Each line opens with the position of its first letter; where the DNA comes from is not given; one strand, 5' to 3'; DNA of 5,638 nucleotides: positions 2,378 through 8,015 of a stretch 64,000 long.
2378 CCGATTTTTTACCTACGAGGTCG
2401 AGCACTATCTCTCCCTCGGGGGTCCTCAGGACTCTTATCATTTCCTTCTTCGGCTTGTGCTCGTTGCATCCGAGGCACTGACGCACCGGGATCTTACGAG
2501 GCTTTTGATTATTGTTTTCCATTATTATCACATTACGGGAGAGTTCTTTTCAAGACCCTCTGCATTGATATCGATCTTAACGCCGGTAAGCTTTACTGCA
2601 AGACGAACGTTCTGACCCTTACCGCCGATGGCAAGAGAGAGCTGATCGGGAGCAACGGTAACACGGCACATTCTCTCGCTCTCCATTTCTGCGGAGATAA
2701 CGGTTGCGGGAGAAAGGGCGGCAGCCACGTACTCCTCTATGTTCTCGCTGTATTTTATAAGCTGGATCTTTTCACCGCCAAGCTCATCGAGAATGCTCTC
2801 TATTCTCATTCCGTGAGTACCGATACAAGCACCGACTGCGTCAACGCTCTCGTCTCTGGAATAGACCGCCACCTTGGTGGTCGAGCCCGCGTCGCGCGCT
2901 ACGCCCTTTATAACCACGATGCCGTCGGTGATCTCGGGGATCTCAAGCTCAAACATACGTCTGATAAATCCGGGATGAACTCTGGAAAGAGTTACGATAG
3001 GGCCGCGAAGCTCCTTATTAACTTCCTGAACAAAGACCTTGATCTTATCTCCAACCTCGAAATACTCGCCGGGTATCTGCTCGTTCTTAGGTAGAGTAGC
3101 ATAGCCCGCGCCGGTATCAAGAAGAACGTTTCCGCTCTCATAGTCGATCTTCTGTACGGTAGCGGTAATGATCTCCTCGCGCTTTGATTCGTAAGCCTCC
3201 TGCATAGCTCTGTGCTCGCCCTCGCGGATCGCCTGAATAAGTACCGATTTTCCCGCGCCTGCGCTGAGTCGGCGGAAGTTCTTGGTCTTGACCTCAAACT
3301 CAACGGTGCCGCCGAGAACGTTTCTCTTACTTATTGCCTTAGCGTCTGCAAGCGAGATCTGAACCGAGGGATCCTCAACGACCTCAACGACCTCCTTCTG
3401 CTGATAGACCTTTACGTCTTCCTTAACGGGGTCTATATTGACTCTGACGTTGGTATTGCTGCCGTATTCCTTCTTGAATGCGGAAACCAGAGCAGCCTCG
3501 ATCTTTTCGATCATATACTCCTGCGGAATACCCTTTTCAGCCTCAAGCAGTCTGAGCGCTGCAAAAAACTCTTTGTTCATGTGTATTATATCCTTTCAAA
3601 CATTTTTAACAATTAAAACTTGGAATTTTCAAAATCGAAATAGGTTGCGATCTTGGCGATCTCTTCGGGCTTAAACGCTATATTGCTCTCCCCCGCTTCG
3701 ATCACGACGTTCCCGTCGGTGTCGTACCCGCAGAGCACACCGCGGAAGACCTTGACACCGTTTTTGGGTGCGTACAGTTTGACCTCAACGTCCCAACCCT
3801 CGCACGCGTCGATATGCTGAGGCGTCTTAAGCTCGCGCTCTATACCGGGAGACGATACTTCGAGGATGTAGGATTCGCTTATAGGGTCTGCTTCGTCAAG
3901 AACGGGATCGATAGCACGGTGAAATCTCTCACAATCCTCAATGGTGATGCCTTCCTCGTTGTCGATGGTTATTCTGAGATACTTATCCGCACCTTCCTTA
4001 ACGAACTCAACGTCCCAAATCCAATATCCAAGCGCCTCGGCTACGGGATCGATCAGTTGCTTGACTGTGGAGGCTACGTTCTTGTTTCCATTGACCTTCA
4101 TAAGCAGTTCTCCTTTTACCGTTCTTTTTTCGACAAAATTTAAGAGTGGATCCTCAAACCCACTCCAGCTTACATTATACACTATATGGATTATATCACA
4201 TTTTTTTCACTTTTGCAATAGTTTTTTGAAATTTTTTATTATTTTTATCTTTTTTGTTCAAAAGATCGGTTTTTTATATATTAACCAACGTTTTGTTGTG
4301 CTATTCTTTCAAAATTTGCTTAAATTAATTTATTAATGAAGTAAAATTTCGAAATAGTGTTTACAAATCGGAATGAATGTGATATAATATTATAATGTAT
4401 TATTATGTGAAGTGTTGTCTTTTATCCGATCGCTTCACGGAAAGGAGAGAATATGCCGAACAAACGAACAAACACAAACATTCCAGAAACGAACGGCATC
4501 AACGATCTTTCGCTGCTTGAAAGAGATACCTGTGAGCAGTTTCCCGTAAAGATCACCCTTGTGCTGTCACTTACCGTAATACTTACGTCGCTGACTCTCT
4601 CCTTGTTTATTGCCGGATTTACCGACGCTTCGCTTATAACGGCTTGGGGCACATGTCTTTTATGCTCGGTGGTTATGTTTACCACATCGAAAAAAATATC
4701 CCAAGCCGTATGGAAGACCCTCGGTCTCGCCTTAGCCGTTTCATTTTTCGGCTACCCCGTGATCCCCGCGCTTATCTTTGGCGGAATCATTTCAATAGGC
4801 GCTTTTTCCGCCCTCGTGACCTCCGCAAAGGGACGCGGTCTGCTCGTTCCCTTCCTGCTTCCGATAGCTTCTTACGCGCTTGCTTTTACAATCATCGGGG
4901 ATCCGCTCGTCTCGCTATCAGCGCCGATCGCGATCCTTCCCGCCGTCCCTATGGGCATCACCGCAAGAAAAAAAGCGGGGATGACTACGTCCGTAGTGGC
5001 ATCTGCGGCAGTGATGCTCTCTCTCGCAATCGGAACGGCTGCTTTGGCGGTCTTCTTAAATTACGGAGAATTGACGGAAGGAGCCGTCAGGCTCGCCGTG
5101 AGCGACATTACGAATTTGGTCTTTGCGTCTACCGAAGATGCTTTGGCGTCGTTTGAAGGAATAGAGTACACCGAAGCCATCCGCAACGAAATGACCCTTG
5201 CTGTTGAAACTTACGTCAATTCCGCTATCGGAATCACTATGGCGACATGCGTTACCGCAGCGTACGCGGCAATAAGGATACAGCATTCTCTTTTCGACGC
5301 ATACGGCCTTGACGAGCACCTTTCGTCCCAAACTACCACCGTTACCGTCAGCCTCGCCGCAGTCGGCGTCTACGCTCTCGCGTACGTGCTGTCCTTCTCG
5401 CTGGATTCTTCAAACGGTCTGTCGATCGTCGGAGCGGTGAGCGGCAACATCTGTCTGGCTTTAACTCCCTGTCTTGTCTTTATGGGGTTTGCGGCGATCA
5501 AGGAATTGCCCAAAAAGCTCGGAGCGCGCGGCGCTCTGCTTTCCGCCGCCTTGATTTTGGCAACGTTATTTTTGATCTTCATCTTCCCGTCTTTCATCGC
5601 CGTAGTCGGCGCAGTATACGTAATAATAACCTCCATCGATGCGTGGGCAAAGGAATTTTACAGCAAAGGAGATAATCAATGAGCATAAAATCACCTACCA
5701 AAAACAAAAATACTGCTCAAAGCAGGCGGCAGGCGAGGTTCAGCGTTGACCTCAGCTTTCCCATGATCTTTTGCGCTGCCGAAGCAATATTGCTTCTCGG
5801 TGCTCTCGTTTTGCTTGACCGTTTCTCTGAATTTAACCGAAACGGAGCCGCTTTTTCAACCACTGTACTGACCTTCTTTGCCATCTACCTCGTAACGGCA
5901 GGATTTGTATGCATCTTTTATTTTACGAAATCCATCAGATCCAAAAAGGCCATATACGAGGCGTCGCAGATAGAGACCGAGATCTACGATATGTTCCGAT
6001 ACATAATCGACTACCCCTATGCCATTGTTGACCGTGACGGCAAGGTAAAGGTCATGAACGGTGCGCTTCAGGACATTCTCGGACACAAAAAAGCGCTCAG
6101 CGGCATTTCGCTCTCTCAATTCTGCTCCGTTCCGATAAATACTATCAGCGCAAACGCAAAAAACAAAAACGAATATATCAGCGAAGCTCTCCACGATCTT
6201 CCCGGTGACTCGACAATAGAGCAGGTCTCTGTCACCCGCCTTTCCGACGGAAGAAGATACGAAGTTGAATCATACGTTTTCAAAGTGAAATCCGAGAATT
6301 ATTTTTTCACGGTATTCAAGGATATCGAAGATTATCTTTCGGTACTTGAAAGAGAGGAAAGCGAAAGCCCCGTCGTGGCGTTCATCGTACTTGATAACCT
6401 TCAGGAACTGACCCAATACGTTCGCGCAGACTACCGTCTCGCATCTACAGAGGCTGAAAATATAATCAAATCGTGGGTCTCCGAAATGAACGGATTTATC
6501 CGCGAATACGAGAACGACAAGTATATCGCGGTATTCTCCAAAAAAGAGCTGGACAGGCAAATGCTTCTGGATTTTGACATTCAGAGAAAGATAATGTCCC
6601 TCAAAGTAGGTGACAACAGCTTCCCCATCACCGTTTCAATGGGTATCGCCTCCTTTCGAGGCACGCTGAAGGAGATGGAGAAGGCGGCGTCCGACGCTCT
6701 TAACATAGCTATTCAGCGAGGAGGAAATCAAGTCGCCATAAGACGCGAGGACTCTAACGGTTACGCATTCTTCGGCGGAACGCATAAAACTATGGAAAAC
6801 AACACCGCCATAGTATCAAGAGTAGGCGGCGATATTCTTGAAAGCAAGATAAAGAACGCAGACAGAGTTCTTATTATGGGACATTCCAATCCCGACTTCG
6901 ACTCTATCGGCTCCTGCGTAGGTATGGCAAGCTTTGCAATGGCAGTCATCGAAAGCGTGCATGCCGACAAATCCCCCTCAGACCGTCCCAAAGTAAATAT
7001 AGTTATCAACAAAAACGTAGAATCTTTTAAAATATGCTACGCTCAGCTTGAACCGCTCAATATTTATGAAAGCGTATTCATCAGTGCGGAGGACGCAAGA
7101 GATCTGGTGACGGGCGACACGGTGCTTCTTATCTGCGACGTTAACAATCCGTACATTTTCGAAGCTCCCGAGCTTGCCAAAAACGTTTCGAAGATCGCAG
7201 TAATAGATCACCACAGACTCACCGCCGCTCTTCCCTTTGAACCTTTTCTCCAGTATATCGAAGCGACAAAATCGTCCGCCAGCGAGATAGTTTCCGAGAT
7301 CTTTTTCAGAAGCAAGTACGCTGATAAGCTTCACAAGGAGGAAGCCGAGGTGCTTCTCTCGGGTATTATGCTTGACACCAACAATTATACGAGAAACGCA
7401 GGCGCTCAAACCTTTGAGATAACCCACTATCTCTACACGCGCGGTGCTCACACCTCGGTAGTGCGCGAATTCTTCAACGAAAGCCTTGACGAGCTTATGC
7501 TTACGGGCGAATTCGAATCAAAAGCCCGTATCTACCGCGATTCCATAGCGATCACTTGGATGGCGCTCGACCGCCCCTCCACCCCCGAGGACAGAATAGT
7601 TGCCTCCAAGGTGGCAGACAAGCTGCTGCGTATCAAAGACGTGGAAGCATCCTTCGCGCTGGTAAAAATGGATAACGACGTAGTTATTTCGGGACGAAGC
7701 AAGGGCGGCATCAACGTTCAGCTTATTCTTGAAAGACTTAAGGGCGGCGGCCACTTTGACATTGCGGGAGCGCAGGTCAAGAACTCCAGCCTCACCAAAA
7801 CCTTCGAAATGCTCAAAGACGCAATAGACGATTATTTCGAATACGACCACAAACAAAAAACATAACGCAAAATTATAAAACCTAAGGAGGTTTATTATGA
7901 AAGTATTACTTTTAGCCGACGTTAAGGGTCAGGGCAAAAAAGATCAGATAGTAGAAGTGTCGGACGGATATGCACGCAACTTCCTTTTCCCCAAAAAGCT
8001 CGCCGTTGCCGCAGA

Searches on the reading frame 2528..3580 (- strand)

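Call 46: search_protein_families(library=pfam, proteins=[window:2528-3580:-], max_evalue=0.0001)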
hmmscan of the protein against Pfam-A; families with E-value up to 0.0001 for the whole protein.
window:2528-3580:- (350 aa): 3 families
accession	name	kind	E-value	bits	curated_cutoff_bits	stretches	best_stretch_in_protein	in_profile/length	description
PF08529.16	NusA_N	-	3.4e-35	121.3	23.8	1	4-123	1-118/119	NusA N-terminal domain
PF13184.12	KH_5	-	4.4e-25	88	27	1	231-296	1-66/69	NusA-like KH domain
PF00013.35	KH_1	-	8.2e-05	22.7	21.5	0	305-340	2-38/66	KH domain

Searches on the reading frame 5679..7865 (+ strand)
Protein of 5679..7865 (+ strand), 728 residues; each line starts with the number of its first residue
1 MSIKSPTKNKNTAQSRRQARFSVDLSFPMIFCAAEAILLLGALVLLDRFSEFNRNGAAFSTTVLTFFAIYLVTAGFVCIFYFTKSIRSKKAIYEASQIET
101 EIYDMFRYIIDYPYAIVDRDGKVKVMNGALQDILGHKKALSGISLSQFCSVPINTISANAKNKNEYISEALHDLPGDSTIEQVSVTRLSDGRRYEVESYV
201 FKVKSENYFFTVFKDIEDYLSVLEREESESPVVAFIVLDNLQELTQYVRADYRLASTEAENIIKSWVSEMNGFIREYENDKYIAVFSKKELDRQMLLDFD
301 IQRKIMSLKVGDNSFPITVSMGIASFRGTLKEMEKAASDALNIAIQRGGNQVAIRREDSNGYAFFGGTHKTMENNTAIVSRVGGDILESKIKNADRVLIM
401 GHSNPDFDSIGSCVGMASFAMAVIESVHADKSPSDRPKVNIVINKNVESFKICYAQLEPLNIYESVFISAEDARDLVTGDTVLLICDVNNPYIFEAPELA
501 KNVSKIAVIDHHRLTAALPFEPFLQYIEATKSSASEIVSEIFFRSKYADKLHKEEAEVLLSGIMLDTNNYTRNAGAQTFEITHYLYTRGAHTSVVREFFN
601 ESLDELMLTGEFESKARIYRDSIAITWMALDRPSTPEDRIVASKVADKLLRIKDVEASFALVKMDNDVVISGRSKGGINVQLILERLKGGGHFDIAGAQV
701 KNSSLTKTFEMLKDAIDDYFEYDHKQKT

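Call 46: search_protein_families(library=pfam, proteins=[window:5679-7865:+], max_evalue=0.0001)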
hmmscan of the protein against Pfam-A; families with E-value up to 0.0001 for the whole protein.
window:5679-7865:+ (728 aa): 3 families
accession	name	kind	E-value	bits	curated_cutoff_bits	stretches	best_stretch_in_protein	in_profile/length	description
PF24898.2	GGDEF_GdpP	-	1.2e-23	84.2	30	1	236-359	1-123/126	Cyclic-di-AMP phosphodiesterase GdpP-like, GGDEF domain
PF01368.27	DHH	-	1.7e-20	74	28.1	1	396-563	1-125/125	DHH family, N-terminal domain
PF02272.25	DHHA1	-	1.8e-13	51.3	25.9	1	639-719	15-99/102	DHHA1 domain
